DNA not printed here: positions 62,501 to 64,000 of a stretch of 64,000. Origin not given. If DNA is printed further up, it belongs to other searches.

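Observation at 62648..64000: Slicer-dead short pAgo at the window edge, partner gene out of view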

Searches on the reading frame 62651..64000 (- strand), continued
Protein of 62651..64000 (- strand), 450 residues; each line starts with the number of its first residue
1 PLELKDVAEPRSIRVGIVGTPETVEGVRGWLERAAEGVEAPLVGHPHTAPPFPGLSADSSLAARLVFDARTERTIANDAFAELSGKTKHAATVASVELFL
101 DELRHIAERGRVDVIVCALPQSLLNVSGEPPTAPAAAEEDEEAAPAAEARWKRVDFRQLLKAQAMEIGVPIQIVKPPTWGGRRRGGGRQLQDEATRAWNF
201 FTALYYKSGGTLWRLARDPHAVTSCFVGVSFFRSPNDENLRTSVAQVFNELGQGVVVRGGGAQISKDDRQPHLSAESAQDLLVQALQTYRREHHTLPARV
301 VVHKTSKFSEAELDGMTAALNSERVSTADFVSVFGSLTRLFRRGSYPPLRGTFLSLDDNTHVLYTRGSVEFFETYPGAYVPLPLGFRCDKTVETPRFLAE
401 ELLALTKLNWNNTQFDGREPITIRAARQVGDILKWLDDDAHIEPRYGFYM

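Call 54: find_encoding_contigs(protein=P0247, flank=10000, max_places=6)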
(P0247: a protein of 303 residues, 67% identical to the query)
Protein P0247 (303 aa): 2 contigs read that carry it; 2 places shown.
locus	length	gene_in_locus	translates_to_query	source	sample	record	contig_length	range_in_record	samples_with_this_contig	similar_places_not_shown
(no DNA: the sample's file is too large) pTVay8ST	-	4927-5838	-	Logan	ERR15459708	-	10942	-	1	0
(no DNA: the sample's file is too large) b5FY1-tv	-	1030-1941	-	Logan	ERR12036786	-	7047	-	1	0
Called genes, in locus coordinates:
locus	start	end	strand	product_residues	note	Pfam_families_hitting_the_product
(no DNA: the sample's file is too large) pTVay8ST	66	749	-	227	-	-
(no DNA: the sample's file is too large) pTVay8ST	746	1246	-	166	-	-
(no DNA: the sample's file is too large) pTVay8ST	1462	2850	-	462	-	PF08843:AbiEii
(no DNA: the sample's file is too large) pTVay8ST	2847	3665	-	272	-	PF13338:AbiEi_4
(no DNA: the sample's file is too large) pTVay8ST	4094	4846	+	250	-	-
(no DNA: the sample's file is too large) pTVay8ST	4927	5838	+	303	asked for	-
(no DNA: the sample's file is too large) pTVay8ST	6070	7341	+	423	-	PF14280:DUF4365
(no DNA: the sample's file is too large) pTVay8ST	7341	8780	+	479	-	-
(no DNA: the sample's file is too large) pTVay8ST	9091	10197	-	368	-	PF19347:DUF5925 (weak), PF00004:AAA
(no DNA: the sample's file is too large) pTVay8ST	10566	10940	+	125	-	?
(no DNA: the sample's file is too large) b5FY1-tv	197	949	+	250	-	-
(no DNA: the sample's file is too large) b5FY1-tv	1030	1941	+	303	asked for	-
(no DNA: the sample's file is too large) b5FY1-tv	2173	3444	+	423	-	PF14280:DUF4365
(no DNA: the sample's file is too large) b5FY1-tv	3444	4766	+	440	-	-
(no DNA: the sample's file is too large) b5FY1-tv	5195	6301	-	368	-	PF19347:DUF5925 (weak), PF00004:AAA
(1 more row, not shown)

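Call 56: find_encoding_contigs(protein=P0248, flank=8000, max_places=3)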
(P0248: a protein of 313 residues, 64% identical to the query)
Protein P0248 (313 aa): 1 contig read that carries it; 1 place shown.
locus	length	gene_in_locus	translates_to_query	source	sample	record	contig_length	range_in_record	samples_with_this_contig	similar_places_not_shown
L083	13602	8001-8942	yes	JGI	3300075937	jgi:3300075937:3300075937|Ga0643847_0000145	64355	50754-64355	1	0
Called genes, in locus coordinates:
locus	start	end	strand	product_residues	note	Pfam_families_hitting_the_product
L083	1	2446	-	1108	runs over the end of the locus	PF00211:Guanylate_cyc, PF13191:AAA_16, PF13401:AAA_22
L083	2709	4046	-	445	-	PF22022:Phage_int_M (faint), PF00589:Phage_integrase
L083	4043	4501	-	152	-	-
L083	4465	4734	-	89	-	PF12728:HTH_17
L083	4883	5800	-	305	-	PF13481:AAA_25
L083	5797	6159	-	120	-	-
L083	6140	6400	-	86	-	PF13338:AbiEi_4 (weak), PF12728:HTH_17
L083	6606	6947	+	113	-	-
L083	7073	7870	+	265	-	PF01936:NYN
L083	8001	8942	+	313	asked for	-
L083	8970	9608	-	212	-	PF00239:Resolvase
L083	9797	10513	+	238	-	-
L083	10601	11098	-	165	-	-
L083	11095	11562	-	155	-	-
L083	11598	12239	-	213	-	-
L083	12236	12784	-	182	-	PF04542:Sigma70_r2, PF08281:Sigma70_r4_2, PF04545:Sigma70_r4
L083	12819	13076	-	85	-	-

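Call 57: find_encoding_contigs(protein=P0249, flank=8000, max_places=3)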
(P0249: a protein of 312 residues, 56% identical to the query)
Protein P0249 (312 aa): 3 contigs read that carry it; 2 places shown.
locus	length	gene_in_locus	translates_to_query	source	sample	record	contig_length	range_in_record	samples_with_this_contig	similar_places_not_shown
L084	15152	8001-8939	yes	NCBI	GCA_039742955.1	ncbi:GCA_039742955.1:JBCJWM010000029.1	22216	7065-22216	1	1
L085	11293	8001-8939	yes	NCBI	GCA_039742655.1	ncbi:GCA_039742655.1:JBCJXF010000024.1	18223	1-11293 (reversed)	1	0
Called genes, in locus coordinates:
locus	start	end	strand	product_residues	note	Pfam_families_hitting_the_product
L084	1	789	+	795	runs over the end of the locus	PF04313:HSDR_N (weak), PF04851:ResIII, PF00270:DEAD, PF18766:SWI2_SNF2, PF00271:Helicase_C (faint), PF08463:EcoEI_R_C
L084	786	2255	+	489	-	PF12161:HsdM_N, PF02384:N6_Mtase, PF07669:Eco57I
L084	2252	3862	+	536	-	PF01420:Methylase_S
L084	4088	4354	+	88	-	-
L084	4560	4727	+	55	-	-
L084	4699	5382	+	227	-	-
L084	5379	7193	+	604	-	PF13289:SIR2_2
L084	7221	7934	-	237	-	PF18734:HEPN_AbiU2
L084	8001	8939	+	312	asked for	-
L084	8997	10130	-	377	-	-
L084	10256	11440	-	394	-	PF11149:DUF2924 (faint), PF18755:RAMA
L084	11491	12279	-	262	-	PF04250:DUF429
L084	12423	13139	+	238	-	-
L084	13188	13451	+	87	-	-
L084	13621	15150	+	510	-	?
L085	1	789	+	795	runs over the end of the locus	PF04313:HSDR_N (weak), PF04851:ResIII, PF00270:DEAD, PF18766:SWI2_SNF2, PF00271:Helicase_C (faint), PF08463:EcoEI_R_C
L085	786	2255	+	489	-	PF12161:HsdM_N, PF02384:N6_Mtase, PF07669:Eco57I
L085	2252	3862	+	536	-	PF01420:Methylase_S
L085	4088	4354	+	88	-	-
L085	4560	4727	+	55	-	-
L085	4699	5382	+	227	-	-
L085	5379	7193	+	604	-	PF13289:SIR2_2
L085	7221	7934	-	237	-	PF18734:HEPN_AbiU2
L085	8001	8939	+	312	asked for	-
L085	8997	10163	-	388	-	-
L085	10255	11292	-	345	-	?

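Call 62: search_protein_families(library=padloc, proteins=[P0247, P0249, P0257], max_evalue=0.1)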
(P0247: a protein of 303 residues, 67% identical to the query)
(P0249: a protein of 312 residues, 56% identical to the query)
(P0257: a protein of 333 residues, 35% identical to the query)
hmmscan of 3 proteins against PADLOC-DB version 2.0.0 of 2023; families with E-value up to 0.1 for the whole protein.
P0247 (303 aa): 0 families

P0249 (312 aa): 1 family
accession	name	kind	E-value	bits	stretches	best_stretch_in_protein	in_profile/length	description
PDLC05059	PDC-S64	-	0.0023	14.9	1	72-233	64-212/339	-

P0257 (333 aa): 0 families

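Call 63: search_protein_families(library=pfam, proteins=[P0247, P0249, P0257], max_evalue=0.1)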
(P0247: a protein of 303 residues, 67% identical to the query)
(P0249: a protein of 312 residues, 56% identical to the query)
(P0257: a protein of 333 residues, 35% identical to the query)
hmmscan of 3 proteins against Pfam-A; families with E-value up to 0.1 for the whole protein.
P0247 (303 aa): 2 families
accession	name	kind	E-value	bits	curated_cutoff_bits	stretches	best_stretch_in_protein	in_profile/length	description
PF14354.12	Lar_restr_allev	-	0.0004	21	28.6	1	210-283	2-55/58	Restriction alleviation protein Lar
PF23455.1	DUF7129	-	0.045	13.9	30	0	257-274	11-28/45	Domain of unknown function (DUF7129)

P0249 (312 aa): 1 family
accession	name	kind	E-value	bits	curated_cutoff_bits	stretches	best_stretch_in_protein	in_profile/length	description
PF05168.19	HEPN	-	0.088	13.4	22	0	13-74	7-65/117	HEPN domain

P0257 (333 aa): 0 families

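Call 69: predict_structure(alignment_id=A1)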
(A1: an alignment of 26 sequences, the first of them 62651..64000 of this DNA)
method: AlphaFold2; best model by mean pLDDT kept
length: 450 residues; sequences in the alignment: 26
mean_pLDDT: 78.7   pTM: 0.80
mean pLDDT of the five models: 78.7, 78.3, 76.7, 65.6, 63.8
residues with pLDDT >= 90: 161; 70-90: 174; 50-70: 68; < 50: 47
segments of 3 or more residues with pLDDT < 50: 1-6, 130-151, 182-188, 215-220, 410-415
pLDDT, mean of each block of 10 residues (from residue 1): 46 95 94 90 60 82 90 93 87 94 93 94 72 30 34 78 93 84 45 82 87 54 80 71 75 84 88 94 93 84 93 96 93 78 56 86 73 57 86 90 71 55 85 87 87
secondary structure, 60 per line:
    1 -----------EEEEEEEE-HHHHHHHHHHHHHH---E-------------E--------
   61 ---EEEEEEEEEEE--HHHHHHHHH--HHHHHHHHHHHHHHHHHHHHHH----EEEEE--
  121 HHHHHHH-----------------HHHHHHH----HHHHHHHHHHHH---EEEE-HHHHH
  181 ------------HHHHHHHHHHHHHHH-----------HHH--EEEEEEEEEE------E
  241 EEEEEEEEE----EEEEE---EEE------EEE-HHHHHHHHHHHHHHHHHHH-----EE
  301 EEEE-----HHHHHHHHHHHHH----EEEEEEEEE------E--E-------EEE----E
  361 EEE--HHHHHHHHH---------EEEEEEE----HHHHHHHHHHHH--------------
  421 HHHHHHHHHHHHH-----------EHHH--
elements in order: E12-19 H21-34 E64-74 H77-85 H88-109 E114-118 H121-127 H145-151 H156-167 E171-174 H176-180 H193-207 E224-233 E240-249 E254-258 E262-264 E271-273 H275-293 E299-304 H310-322 E327-335 E353-355 E360-363 H366-374 E384-390 H395-406 H421-433

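Call 71: fold_search(model_id=the predicted structure, library=pdb)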
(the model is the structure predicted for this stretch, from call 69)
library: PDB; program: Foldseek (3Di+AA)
matches with E <= 10: 1264; with E <= 0.001: 220
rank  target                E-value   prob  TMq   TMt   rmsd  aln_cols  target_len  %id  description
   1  9qbp_D                2.2e-40  1.00  0.81  0.77   4.9       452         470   37  Crystal structure of Enhydrobacter aerosaccus apo SPARDA complex (released 2025-12-17)
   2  9qbp_B                2.4e-40  1.00  0.82  0.79   4.4       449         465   37  Crystal structure of Enhydrobacter aerosaccus apo SPARDA complex (released 2025-12-17)
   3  9vx1_A                4.0e-40  1.00  0.82  0.77   4.1       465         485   35  The cryo-EM structure of gRNA-bound SPARDA complex (released 2026-01-14)
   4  9vx1_D                4.2e-40  1.00  0.81  0.76   4.6       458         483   36  The cryo-EM structure of gRNA-bound SPARDA complex (released 2026-01-14)
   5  9qbl_B                2.7e-39  1.00  0.80  0.78   4.6       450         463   37  Crystal structure of Xanthobacter autotrophicus SPARDA mutant lacking DREN nuclease domains (released 2025-12-17)
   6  9qbq_B                7.1e-39  1.00  0.80  0.78   4.6       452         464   36  Crystal structure of apo SPARDA complex from Xanthobacter autotrophicus (released 2025-12-17)
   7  9qbq_D                5.7e-38  1.00  0.80  0.78   4.3       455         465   37  Crystal structure of apo SPARDA complex from Xanthobacter autotrophicus (released 2025-12-17)
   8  9qbl_D                6.4e-38  1.00  0.80  0.79   4.4       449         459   37  Crystal structure of Xanthobacter autotrophicus SPARDA mutant lacking DREN nuclease domains (released 2025-12-17)
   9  9qcc_J                6.4e-38  1.00  0.79  0.76   4.5       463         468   35  Activated XauSPARDA filament assembly with bound dsDNA substrate (released 2025-12-17)
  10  9qcc_V                8.1e-38  1.00  0.78  0.74   6.2       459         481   35  Activated XauSPARDA filament assembly with bound dsDNA substrate (released 2025-12-17)
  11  9qcc_X                1.4e-37  1.00  0.78  0.75   4.9       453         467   36  Activated XauSPARDA filament assembly with bound dsDNA substrate (released 2025-12-17)
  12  9qcc_B                1.7e-37  1.00  0.77  0.73   6.1       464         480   34  Activated XauSPARDA filament assembly with bound dsDNA substrate (released 2025-12-17)
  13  9qcc_F                1.9e-37  1.00  0.78  0.74   5.6       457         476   35  Activated XauSPARDA filament assembly with bound dsDNA substrate (released 2025-12-17)
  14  9vx6_O                4.1e-37  1.00  0.76  0.74   4.9       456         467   34  Helical structure of gRNA-tDNA SPARDA complex (released 2026-01-14)
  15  9vx6_U                7.7e-37  1.00  0.76  0.73   5.1       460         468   34  Helical structure of gRNA-tDNA SPARDA complex (released 2026-01-14)
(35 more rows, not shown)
